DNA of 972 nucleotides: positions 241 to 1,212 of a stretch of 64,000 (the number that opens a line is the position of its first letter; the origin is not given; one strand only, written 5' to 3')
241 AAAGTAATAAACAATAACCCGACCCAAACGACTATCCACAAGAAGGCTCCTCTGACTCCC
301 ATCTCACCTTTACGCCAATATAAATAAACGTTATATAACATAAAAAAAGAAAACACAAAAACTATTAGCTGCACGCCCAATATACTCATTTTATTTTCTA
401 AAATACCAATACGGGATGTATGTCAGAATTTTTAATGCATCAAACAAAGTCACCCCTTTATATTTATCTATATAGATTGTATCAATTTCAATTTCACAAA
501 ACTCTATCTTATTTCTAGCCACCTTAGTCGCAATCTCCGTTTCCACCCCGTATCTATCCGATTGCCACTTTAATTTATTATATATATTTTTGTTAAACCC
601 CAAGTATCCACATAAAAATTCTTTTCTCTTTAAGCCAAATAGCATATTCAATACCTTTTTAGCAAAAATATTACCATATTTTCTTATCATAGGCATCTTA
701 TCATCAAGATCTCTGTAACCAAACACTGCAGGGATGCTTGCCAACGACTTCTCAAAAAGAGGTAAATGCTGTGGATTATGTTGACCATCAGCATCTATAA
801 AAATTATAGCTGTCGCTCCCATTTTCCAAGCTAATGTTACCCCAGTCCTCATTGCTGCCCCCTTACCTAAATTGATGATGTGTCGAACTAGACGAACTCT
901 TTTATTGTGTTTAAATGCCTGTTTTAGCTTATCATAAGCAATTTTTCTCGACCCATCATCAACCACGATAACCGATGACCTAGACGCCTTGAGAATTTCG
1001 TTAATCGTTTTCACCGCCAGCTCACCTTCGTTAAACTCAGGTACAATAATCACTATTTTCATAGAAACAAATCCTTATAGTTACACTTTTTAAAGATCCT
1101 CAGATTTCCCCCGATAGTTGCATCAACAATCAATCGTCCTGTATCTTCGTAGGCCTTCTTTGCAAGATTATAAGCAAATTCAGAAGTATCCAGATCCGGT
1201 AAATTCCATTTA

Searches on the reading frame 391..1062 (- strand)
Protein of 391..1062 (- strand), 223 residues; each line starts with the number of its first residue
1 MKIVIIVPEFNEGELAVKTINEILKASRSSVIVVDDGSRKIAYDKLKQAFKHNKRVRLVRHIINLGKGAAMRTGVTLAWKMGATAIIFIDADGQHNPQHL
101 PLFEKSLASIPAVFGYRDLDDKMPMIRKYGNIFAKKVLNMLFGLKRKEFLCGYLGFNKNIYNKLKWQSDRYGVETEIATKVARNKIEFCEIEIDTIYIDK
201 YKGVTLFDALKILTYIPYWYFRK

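Call 25: find_encoding_contigs(protein=window:391-1062:-, flank=10000, max_places=2)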
Protein window:391-1062:- (223 aa): 4 contigs read that carry it; 2 places shown.
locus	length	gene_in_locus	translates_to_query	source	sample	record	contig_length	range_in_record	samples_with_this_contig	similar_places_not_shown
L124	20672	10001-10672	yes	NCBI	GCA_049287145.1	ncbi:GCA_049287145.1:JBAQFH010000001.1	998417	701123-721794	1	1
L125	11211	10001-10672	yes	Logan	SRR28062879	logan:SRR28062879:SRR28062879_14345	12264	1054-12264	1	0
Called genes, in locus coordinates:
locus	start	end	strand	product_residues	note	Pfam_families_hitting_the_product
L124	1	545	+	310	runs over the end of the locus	PF03706:LPG_synthase_TM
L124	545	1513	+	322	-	PF01073:3Beta_HSD, PF01370:Epimerase, PF02719:Polysacc_synt_2, PF04321:RmlD_sub_bind, PF16363:GDP_Man_Dehyd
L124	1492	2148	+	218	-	-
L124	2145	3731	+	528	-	PF13231:PMT_2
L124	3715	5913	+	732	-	PF09586:YfhO (weak)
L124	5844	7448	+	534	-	-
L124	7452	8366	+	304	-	PF03706:LPG_synthase_TM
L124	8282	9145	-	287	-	PF05050:Methyltransf_21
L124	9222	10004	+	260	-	PF01973:MptE-like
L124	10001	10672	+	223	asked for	PF00535:Glycos_transf_2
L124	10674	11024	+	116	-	PF10066:DUF2304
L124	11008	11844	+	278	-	PF01061:ABC2_membrane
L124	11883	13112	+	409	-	PF00005:ABC_tran, PF14524:Wzt_C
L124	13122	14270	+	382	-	-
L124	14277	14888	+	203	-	PF00117:GATase, PF01174:SNO (weak)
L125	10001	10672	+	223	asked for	PF00535:Glycos_transf_2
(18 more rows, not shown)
